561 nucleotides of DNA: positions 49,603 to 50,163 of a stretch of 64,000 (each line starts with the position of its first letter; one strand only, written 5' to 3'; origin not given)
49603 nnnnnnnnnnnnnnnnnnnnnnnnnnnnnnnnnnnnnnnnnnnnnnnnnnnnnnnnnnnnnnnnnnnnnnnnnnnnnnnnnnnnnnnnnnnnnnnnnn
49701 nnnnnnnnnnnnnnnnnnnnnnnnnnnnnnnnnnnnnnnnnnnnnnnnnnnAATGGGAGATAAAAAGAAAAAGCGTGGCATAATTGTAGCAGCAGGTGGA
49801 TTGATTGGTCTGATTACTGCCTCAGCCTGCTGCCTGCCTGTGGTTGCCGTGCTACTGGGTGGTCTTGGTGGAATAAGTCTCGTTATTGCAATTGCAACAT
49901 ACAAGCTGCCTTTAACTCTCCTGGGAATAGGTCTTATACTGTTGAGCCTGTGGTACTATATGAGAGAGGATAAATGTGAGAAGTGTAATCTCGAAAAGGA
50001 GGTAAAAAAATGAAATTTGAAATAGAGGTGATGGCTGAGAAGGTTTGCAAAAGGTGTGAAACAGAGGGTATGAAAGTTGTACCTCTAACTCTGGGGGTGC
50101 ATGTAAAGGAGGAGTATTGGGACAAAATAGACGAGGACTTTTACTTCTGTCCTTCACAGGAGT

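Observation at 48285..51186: Compact archaeal organomercurial/mercury locus with unusual components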

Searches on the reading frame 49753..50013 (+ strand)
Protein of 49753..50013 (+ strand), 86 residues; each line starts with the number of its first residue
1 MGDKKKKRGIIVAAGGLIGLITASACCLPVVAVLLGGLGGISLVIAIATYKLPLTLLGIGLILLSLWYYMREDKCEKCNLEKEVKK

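Call 3: search_protein_families(library=pfam, proteins=[window:49753-50013:+], max_evalue=0.1)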
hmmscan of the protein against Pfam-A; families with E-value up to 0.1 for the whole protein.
window:49753-50013:+ (86 aa): 2 families
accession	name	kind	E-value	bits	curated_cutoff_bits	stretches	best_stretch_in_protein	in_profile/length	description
PF24412.1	DUF7546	-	0.00066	19.8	27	1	13-52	157-196/219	Family of unknown function (DUF7546)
PF02411.20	MerT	-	0.0088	16.5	32.9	1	3-65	3-61/116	MerT mercuric transport protein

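Call 4: search_protein_families(library=ncbifam, proteins=[window:49753-50013:+], max_evalue=0.1)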
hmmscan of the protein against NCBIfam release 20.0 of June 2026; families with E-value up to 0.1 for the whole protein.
window:49753-50013:+ (86 aa): 4 families
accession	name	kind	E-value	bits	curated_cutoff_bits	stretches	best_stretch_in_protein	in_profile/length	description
NF033556.1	MerTP_fusion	equivalog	5.6e-05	22.8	180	1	16-85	2-73/186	mercuric transport protein MerTP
NF033560.1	merT_RC607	exception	0.00044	20.6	130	1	20-71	13-64/97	mercuric transport protein MerT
NF010314.2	PRK13751.2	equivalog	0.00062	19.9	150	1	4-69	4-67/116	mercuric ion transporter MerT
NF045683.1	MerT_CopZ_Se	exception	0.0022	17.5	375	1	12-79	15-85/235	MerT/CopZ fusion-like heavy metal transport selenoprotein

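Call 40: find_homologous_proteins(query=window:49753-50013:+, max_evalue=0.01)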
Query window:49753-50013:+ (86 aa): 1 proteins with E <= 0.01 among 51 candidates.
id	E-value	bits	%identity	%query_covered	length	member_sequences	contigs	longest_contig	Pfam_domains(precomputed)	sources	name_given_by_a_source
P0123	1.0e-46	174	100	100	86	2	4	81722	-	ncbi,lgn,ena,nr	ncbi:MAG TPA: hypothetical protein ENH28_00660 [Euryarchaeota archaeon]|nr:hypothetical protein BMS3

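Call 41: find_encoding_contigs(protein=P0123, flank=10000, max_places=4)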
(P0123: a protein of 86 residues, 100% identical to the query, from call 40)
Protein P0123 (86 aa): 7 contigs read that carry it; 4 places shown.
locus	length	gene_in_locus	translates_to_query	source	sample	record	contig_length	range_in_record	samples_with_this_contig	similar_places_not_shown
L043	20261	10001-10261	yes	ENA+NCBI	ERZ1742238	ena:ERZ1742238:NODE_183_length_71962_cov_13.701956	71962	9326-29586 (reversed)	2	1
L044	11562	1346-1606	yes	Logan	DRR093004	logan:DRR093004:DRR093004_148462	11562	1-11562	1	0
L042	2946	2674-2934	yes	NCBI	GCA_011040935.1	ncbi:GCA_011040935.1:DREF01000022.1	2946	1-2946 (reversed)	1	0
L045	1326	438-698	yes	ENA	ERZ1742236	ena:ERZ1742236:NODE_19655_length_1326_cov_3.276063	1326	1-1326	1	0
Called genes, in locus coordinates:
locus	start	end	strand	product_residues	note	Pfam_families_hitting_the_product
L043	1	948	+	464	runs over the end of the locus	PF02874:ATP-synt_ab_N, PF00006:ATP-synt_ab, PF22919:ATP-synt_VA_C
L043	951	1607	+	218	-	PF01813:ATP-synt_D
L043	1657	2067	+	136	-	PF01886:DUF61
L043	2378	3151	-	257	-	-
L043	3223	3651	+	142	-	PF04472:SepF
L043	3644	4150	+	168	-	PF03367:Zn_ribbon_ZPR1 (weak), PF22794:jr-ZPR1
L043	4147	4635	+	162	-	PF17833:pre-PUA_NIP7, PF03657:UPF0113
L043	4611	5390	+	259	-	PF00254:FKBP_C, PF22199:FKBP26_IF, PF18046:FKBP26_C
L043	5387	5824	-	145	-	PF03684:UPF0179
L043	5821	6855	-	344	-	PF00465:Fe-ADH, PF13685:Fe-ADH_2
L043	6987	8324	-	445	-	PF03951:Gln-synt_N, PF00120:Gln-synt_C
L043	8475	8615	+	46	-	-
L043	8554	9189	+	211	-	PF03243:MerB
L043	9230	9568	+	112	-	PF01022:HTH_5, PF01978:TrmB (weak)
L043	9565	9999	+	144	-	PF00085:Thioredoxin (weak), PF13098:Thioredoxin_2 (weak)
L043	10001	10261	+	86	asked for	-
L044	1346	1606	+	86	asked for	-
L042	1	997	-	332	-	PF03951:Gln-synt_N, PF00120:Gln-synt_C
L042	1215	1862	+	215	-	PF03243:MerB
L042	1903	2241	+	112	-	PF01022:HTH_5, PF01978:TrmB (weak)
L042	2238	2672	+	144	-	PF00085:Thioredoxin (weak), PF13098:Thioredoxin_2 (weak)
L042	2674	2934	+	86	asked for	-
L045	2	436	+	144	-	?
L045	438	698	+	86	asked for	-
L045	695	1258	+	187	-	PF18423:zf_CopZ, PF04324:Fer2_BFD (weak)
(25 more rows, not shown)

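Call 67: search_protein_representatives(protein=window:49753-50013:+)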
Query: 86 residues. Proteins with E-value up to 0.001 (for the whole library): 14; up to 1e-10: 1; up to 1e-30: 0. The best 14 are listed.
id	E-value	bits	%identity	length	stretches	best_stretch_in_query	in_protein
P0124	6.2e-14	68.0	42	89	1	8-79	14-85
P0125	8.6e-09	51.6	39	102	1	3-72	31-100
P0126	3.2e-06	43.4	38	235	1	17-83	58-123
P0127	2.2e-05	40.7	38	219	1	3-85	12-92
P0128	6.8e-05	39.1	36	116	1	10-85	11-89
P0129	8.7e-05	38.8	35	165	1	7-85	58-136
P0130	1.7e-04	37.9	35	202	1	13-84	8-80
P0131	2.0e-04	37.6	34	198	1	6-83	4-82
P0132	2.1e-04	37.6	35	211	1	16-75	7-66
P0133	2.9e-04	37.1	31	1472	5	28-64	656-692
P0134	3.7e-04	36.8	37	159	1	3-83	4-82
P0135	4.0e-04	36.7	32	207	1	6-81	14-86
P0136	5.3e-04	36.3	43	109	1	9-81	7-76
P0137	6.1e-04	36.1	32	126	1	14-82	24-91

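Call 68: search_protein_families(library=ncbifam, proteins=[P0124, P0125, P0126, P0127, P0128, P0129, P0130, P0131, P0132, P0134], max_evalue=0.001)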
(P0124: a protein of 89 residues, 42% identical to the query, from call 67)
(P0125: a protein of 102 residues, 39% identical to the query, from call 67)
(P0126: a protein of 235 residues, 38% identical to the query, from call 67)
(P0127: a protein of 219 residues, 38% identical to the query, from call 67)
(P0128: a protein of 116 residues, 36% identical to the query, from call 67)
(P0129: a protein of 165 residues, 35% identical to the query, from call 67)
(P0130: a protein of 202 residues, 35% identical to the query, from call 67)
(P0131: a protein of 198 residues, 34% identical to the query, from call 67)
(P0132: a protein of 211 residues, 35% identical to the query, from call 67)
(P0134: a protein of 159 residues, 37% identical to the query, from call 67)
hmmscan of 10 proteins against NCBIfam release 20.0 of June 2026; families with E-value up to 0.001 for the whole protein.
P0124 (89 aa): 1 family
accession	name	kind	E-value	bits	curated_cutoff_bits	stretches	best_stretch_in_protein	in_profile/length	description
NF033556.1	MerTP_fusion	equivalog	0.0002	21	180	1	22-85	2-67/186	mercuric transport protein MerTP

P0125 (102 aa): 0 families

P0126 (235 aa): 1 family
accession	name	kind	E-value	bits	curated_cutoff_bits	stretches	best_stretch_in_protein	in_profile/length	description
NF033556.1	MerTP_fusion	equivalog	8.4e-07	28.8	180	1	61-147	6-94/186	mercuric transport protein MerTP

P0127 (219 aa): 10 families
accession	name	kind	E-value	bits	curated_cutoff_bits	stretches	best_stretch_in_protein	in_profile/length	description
NF033556.1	MerTP_fusion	equivalog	1.3e-26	93.4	180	1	22-210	2-184/186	mercuric transport protein MerTP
NF041115.1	UxxU_metal_bind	equivalog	5.9e-14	52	95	1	146-214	6-72/74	metal-binding (seleno)protein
NF033794.2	chaper_CopZ_Eh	exception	1.9e-10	40.7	95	1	147-213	3-67/68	copper chaperone CopZ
NF045683.1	MerT_CopZ_Se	exception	2.7e-10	40.1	375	1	21-206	18-222/235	MerT/CopZ fusion-like heavy metal transport selenoprotein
NF033795.1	chaper_CopZ_Bs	exception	2.2e-08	34.2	91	1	147-204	3-59/66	copper chaperone CopZ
NF010314.2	PRK13751.2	equivalog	9.9e-08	32.1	150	1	13-115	5-111/116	mercuric ion transporter MerT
NF033560.1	merT_RC607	exception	8.3e-07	29.3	130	1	19-109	6-90/97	mercuric transport protein MerT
NF010311.1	PRK13748.1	subfamily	9.7e-05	21.4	600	1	147-212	2-64/560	mercury(II) reductase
TIGR02052.1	MerP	equivalog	0.00029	21.3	92.55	1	144-197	23-75/92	mercury resistance system periplasmic binding protein MerP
TIGR00003.1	TIGR00003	subfamily_domain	0.00074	19.7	62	0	147-204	3-59/66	copper ion binding protein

P0128 (116 aa): 4 families
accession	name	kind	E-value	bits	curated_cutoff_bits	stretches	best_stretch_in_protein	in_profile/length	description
NF010314.2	PRK13751.2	equivalog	2.3e-15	56.7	150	1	6-116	3-116/116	mercuric ion transporter MerT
NF033556.1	MerTP_fusion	equivalog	1e-14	54.5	180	1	17-116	2-104/186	mercuric transport protein MerTP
NF045683.1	MerT_CopZ_Se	exception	4.6e-13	49.2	375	1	2-115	4-120/235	MerT/CopZ fusion-like heavy metal transport selenoprotein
NF033560.1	merT_RC607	exception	2.7e-06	27.7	130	1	12-102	4-85/97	mercuric transport protein MerT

P0129 (165 aa): 4 families
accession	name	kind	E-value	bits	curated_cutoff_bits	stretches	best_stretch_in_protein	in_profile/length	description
NF010314.2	PRK13751.2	equivalog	1.3e-07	31.7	150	1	59-161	7-112/116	mercuric ion transporter MerT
NF033556.1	MerTP_fusion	equivalog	3.1e-07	30.2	180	1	67-157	2-96/186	mercuric transport protein MerTP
NF033560.1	merT_RC607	exception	5.4e-06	26.7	130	1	67-158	9-92/97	mercuric transport protein MerT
NF045683.1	MerT_CopZ_Se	exception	0.00018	21.1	375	1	65-159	17-115/235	MerT/CopZ fusion-like heavy metal transport selenoprotein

P0130 (202 aa): 12 families
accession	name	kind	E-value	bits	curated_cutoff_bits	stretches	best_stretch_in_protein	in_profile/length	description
NF033556.1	MerTP_fusion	equivalog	2.9e-31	108.5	180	1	11-194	2-185/186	mercuric transport protein MerTP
NF045683.1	MerT_CopZ_Se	exception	2.2e-16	60.1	375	2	9-109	17-118/235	MerT/CopZ fusion-like heavy metal transport selenoprotein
NF010314.2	PRK13751.2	equivalog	1e-14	54.6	150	1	5-107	8-111/116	mercuric ion transporter MerT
NF033560.1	merT_RC607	exception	1.6e-10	41.2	130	1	4-104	2-91/97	mercuric transport protein MerT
NF033795.1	chaper_CopZ_Bs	exception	4.9e-10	39.4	91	1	129-175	2-48/66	copper chaperone CopZ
NF041115.1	UxxU_metal_bind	equivalog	1.6e-09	37.7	95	1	126-169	3-46/74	metal-binding (seleno)protein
NF047957.1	CopZ_AFE_1862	equivalog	1.3e-07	31.9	85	1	131-168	3-40/62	CopZ family metallochaperone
NF033794.2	chaper_CopZ_Eh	exception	3.8e-07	30.1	95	1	132-192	5-63/68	copper chaperone CopZ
TIGR02052.1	MerP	equivalog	1.2e-06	28.9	92.55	1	125-176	21-72/92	mercury resistance system periplasmic binding protein MerP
TIGR00003.1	TIGR00003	subfamily_domain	9.2e-06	25.8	62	1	131-169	4-42/66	copper ion binding protein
NF010311.1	PRK13748.1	subfamily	6.9e-05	21.9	600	1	131-183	3-55/560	mercury(II) reductase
NF033781.1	chaper_CopP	exception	0.00095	19.3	112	0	130-168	3-41/65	copper-binding metallochaperone CopP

P0131 (198 aa): 10 families
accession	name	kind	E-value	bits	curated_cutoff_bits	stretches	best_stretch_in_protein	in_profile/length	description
NF033556.1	MerTP_fusion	equivalog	1.2e-24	87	180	1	13-182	2-176/186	mercuric transport protein MerTP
NF041115.1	UxxU_metal_bind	equivalog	5.4e-12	45.7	95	1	126-183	4-61/74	metal-binding (seleno)protein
NF033794.2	chaper_CopZ_Eh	exception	1.3e-08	34.9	95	1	130-185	4-59/68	copper chaperone CopZ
NF045683.1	MerT_CopZ_Se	exception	1.5e-08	34.4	375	1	102-194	139-230/235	MerT/CopZ fusion-like heavy metal transport selenoprotein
NF010314.2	PRK13751.2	equivalog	1.2e-07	31.9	150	1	4-111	5-115/116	mercuric ion transporter MerT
NF033795.1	chaper_CopZ_Bs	exception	2.4e-07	30.8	91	1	130-180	4-54/66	copper chaperone CopZ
NF033560.1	merT_RC607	exception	5.4e-06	26.7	130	1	10-98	6-93/97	mercuric transport protein MerT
NF010311.1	PRK13748.1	subfamily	2.7e-05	23.2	600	1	130-192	3-64/560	mercury(II) reductase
NF047957.1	CopZ_AFE_1862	equivalog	4.3e-05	23.9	85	1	130-169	3-42/62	CopZ family metallochaperone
TIGR02052.1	MerP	equivalog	5.3e-05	23.7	92.55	1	118-193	15-90/92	mercury resistance system periplasmic binding protein MerP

P0132 (211 aa): 15 families
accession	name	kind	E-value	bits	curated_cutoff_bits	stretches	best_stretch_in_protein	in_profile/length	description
NF033556.1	MerTP_fusion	equivalog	1.6e-28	99.6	180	1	7-190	2-185/186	mercuric transport protein MerTP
NF041115.1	UxxU_metal_bind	equivalog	1.2e-16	60.6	95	1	124-194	3-73/74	metal-binding (seleno)protein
NF045683.1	MerT_CopZ_Se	exception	5.1e-14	52.3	375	1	94-194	136-231/235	MerT/CopZ fusion-like heavy metal transport selenoprotein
NF033795.1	chaper_CopZ_Bs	exception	8.4e-14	51.5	91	1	127-189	2-64/66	copper chaperone CopZ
NF033794.2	chaper_CopZ_Eh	exception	2.3e-13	50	95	1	127-192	2-67/68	copper chaperone CopZ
NF047957.1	CopZ_AFE_1862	equivalog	4.4e-12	46.3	85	1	128-191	2-62/62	CopZ family metallochaperone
NF010311.1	PRK13748.1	subfamily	1.4e-11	44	600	1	128-202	2-75/560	mercury(II) reductase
TIGR02052.1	MerP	equivalog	1.9e-09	37.9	92.55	1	126-192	24-90/92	mercury resistance system periplasmic binding protein MerP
NF007952.0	PRK10671.1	equivalog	1.6e-08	33.2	1316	1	107-198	85-173/838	copper-exporting P-type ATPase CopA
NF010314.2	PRK13751.2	equivalog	3.7e-07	30.3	150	1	7-96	14-105/116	mercuric ion transporter MerT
NF008262.1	PRK11033.1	equivalog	8.1e-07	27.9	1005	1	115-200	34-114/731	zinc/cadmium/mercury/lead-transporting ATPase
TIGR00003.1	TIGR00003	subfamily_domain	1.1e-06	28.7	62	1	127-190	2-65/66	copper ion binding protein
NF033775.1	P_type_ZntA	exception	9.3e-06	24.2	1240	1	111-193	34-114/732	Zn(II)/Cd(II)/Pb(II) translocating P-type ATPase ZntA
NF033560.1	merT_RC607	exception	1.3e-05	25.5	130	1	7-96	9-90/97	mercuric transport protein MerT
NF004042.0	PRK05550.1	equivalog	0.00045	19.4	330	1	134-189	138-193/293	bifunctional methionine sulfoxide reductase B/A protein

P0134 (159 aa): 4 families
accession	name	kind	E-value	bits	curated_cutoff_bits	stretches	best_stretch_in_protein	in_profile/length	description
NF033556.1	MerTP_fusion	equivalog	7.4e-12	45.3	180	1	17-126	5-117/186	mercuric transport protein MerTP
NF010314.2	PRK13751.2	equivalog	5e-09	36.3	150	1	2-103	2-111/116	mercuric ion transporter MerT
NF033560.1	merT_RC607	exception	9.9e-07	29.1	130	1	17-90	12-89/97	mercuric transport protein MerT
NF045683.1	MerT_CopZ_Se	exception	6.1e-06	25.9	375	1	19-83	24-96/235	MerT/CopZ fusion-like heavy metal transport selenoprotein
